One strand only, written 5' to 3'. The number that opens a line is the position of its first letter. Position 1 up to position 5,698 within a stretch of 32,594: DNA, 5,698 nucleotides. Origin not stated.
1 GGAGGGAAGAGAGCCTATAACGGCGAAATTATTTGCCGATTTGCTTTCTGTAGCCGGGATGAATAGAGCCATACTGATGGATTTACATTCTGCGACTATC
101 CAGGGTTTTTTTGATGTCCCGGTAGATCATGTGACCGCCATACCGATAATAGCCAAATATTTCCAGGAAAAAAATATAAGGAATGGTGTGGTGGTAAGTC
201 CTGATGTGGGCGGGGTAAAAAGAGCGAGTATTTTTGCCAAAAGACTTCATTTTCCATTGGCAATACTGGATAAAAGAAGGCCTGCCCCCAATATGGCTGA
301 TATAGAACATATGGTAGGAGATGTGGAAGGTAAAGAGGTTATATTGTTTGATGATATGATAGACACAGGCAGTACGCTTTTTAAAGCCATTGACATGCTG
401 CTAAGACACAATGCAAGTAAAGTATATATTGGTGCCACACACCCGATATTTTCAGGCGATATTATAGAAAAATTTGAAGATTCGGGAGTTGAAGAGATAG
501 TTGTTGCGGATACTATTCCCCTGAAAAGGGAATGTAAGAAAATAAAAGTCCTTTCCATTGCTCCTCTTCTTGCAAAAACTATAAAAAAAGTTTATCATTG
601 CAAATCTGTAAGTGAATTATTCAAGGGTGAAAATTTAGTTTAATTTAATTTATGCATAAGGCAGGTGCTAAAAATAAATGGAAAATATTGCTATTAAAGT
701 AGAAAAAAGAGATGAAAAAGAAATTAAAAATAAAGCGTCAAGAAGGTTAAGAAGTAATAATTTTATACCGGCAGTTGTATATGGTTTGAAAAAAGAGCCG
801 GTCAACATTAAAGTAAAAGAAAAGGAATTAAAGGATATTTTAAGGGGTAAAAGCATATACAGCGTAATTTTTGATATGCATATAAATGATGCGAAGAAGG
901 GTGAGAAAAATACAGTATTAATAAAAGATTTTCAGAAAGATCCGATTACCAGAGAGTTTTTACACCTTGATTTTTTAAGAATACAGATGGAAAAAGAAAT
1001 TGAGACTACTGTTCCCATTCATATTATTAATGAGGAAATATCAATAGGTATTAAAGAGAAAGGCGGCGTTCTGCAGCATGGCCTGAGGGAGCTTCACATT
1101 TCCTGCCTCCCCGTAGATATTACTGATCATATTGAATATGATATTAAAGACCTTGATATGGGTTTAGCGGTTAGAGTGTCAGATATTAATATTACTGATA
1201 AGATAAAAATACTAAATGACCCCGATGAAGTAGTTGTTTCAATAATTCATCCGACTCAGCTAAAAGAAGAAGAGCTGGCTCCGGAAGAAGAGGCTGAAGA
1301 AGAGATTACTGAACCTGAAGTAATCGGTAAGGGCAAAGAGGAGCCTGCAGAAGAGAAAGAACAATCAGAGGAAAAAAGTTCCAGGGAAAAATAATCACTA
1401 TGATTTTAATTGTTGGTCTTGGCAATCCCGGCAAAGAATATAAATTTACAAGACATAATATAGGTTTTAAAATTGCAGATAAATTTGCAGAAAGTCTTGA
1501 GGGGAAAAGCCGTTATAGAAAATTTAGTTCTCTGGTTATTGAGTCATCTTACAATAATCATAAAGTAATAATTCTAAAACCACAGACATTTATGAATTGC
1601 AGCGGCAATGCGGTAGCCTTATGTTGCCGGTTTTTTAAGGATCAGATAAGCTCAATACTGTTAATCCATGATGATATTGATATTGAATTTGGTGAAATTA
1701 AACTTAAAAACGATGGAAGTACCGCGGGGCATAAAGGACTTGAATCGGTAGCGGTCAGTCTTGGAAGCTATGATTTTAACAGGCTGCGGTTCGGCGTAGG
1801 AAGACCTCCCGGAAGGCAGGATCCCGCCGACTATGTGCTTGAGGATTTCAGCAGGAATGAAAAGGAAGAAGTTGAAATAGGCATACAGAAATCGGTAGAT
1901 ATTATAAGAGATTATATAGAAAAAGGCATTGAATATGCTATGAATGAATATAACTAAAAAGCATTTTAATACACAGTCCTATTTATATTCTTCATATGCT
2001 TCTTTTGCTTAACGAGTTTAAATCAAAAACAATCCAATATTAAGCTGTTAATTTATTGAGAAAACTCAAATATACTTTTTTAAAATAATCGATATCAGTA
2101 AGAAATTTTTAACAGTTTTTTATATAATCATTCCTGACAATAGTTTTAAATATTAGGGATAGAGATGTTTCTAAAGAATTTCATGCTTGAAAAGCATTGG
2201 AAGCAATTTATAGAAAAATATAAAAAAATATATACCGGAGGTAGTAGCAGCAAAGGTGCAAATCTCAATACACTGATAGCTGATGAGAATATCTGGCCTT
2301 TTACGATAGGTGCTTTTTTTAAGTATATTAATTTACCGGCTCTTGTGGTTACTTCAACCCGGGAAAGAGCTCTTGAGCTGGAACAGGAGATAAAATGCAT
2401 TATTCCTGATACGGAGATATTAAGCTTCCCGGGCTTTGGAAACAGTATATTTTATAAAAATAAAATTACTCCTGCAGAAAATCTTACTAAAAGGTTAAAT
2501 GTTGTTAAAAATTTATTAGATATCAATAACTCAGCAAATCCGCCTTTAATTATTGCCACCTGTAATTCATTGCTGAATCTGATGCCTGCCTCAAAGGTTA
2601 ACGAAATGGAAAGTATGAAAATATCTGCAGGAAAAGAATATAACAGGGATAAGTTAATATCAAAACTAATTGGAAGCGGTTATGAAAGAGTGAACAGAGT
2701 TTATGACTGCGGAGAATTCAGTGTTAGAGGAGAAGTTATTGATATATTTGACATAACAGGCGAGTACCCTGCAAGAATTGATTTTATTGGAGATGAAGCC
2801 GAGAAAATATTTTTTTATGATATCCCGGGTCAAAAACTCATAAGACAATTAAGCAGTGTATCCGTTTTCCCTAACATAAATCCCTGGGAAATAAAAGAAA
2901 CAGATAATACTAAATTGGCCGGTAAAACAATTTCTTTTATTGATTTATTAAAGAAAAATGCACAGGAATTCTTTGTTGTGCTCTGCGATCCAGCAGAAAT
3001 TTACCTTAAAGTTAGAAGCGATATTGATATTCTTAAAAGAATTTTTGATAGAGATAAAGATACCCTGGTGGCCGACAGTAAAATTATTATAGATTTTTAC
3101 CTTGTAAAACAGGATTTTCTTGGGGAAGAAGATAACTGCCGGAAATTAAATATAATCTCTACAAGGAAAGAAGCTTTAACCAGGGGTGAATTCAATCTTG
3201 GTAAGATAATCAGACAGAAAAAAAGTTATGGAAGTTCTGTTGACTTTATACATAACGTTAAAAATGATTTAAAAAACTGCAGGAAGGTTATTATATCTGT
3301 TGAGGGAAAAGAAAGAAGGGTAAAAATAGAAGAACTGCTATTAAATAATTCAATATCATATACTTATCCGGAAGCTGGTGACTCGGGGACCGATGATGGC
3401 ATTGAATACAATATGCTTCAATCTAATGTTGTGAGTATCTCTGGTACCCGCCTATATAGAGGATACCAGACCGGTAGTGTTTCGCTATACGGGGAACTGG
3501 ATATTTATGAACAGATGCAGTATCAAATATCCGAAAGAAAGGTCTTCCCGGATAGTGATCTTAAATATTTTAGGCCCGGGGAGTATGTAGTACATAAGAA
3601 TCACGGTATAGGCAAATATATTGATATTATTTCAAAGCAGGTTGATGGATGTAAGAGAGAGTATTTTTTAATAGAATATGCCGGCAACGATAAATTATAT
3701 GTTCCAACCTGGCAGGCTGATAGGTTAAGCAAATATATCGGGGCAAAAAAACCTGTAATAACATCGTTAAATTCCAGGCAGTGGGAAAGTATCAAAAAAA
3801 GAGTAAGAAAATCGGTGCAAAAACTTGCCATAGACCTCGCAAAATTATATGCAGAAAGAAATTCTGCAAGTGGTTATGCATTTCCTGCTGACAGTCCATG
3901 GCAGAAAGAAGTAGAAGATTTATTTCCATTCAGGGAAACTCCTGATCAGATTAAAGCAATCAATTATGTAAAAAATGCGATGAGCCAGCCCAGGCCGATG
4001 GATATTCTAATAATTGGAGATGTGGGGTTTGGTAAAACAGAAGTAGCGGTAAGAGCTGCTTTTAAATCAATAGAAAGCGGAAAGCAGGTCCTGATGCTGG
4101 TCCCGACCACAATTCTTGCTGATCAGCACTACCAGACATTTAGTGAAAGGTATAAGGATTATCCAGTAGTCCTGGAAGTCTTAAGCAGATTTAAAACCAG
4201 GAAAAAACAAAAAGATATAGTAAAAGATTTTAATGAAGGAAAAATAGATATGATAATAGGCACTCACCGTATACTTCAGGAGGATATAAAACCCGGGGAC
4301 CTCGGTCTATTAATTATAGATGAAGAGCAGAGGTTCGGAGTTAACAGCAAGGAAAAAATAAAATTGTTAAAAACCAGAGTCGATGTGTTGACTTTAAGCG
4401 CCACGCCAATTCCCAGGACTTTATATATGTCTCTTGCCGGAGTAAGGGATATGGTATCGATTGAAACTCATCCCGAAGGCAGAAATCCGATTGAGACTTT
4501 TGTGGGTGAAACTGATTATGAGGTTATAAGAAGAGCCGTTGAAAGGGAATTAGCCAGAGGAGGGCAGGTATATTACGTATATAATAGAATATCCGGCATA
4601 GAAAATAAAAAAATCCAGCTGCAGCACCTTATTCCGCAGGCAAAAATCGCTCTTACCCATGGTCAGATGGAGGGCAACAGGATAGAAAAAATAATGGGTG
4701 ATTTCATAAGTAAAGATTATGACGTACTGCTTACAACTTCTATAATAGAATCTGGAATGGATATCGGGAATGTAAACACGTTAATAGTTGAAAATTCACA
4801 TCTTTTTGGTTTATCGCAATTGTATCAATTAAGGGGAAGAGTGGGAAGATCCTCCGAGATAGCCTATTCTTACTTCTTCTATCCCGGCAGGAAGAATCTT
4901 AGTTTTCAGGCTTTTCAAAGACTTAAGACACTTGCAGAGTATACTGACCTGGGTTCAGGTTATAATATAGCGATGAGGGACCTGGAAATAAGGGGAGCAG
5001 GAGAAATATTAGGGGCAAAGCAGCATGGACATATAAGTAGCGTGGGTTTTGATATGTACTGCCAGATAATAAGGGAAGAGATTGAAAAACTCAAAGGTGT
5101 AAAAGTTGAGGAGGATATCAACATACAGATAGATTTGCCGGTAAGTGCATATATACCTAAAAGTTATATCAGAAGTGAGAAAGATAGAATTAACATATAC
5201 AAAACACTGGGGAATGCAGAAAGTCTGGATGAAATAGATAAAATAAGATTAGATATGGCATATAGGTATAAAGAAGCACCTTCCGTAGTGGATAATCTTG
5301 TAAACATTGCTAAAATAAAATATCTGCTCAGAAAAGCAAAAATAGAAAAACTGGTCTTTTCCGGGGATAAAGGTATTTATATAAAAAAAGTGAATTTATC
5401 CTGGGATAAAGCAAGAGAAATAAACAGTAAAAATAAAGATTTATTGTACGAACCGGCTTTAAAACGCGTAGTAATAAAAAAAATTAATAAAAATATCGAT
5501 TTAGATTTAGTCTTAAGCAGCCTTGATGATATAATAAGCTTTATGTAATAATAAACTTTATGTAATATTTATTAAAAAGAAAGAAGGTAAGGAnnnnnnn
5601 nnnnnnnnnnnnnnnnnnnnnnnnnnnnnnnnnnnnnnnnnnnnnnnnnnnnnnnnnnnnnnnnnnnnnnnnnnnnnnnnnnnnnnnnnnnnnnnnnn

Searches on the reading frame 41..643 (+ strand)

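Call 45: search_protein_families(library=pfam, proteins=[window:41-643:+], max_evalue=0.00001)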
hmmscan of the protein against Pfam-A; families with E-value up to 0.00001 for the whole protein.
window:41-643:+ (200 aa): 2 families
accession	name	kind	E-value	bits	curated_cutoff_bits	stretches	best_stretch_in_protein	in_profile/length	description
PF14572.12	Pribosyl_synth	-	1.7e-29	103.5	27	1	90-195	76-184/184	Phosphoribosyl synthetase-associated domain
PF00156.33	Pribosyltran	-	1.7e-16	60.4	26.3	1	36-131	18-121/158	Phosphoribosyl transferase domain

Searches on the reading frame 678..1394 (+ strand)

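Call 45: search_protein_families(library=pfam, proteins=[window:678-1394:+], max_evalue=0.00001)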
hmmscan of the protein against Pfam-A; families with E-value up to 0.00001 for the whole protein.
window:678-1394:+ (238 aa): 2 families
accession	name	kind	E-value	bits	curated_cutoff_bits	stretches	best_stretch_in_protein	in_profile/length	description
PF14693.11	Ribosomal_TL5_C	-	1.8e-23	83.1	27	1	107-192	1-83/84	Ribosomal protein TL5, C-terminal domain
PF01386.24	Ribosomal_L25p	-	3.3e-23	82.4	23.6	1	6-99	1-82/82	Ribosomal L25p family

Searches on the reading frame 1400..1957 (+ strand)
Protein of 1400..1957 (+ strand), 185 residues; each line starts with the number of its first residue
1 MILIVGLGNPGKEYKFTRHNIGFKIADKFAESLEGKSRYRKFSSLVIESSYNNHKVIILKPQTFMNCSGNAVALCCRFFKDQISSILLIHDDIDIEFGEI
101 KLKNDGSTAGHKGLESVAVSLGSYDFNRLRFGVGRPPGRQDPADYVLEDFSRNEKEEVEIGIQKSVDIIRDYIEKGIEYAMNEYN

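Call 45: search_protein_families(library=pfam, proteins=[window:1400-1957:+], max_evalue=0.00001)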
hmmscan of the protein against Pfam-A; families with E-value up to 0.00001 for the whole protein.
window:1400-1957:+ (185 aa): 1 family
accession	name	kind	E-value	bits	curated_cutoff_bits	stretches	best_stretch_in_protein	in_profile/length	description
PF01195.25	Pept_tRNA_hydro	-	1.2e-62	211.4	27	1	3-185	1-183/183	Peptidyl-tRNA hydrolase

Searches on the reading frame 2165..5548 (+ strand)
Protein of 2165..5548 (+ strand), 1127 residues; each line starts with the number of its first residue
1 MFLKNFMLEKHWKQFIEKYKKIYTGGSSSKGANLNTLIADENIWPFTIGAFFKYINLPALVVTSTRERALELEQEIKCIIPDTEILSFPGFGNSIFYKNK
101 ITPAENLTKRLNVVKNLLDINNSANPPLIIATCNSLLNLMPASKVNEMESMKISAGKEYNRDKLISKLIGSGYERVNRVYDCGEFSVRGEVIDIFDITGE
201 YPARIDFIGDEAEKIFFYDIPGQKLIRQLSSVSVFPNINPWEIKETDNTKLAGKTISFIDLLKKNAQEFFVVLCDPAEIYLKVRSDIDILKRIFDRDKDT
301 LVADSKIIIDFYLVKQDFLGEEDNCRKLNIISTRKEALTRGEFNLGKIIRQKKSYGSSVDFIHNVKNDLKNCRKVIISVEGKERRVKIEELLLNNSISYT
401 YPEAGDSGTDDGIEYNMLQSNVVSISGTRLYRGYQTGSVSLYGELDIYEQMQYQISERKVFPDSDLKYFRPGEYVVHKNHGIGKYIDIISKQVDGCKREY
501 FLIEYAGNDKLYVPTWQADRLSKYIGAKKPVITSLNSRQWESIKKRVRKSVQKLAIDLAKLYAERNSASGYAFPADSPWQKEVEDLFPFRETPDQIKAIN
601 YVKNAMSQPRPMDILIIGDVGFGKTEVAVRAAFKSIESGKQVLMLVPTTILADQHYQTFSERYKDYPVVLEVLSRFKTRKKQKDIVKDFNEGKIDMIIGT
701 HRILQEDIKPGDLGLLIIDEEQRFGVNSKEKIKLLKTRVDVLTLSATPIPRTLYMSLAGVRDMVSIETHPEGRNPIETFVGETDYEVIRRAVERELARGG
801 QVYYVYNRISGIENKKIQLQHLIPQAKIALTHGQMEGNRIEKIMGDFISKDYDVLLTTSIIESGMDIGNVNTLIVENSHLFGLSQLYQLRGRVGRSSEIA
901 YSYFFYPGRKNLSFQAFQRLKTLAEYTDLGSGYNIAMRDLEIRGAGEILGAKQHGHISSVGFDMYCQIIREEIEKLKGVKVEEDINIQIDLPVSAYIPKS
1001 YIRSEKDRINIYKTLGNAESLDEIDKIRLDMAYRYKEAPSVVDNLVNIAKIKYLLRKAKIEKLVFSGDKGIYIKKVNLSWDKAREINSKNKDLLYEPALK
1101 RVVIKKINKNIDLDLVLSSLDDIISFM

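Call 45: search_protein_families(library=pfam, proteins=[window:2165-5548:+], max_evalue=0.00001)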
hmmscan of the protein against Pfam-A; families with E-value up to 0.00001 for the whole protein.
window:2165-5548:+ (1127 aa): 6 families
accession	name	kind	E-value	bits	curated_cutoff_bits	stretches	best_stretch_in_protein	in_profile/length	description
PF00270.35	DEAD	-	3.6e-25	89.1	26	1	592-753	1-164/167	DEAD/DEAH box helicase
PF02559.22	CarD_TRCF_RID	-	5.6e-21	74.8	23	1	469-525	1-57/57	CarD-like/TRCF RID domain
PF17757.6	UvrB_inter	-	5.1e-20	71.8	22.9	1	152-237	2-88/91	UvrB interaction domain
PF00271.37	Helicase_C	-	1.5e-19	70.7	23.5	1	792-896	10-109/110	Helicase conserved C-terminal domain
PF03461.20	TRCF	-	1.5e-17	64.2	25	1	991-1070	1-80/95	TRCF domain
PF04851.21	ResIII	-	3.9e-14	53.3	22.5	1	592-748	5-162/164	Type III restriction enzyme, res subunit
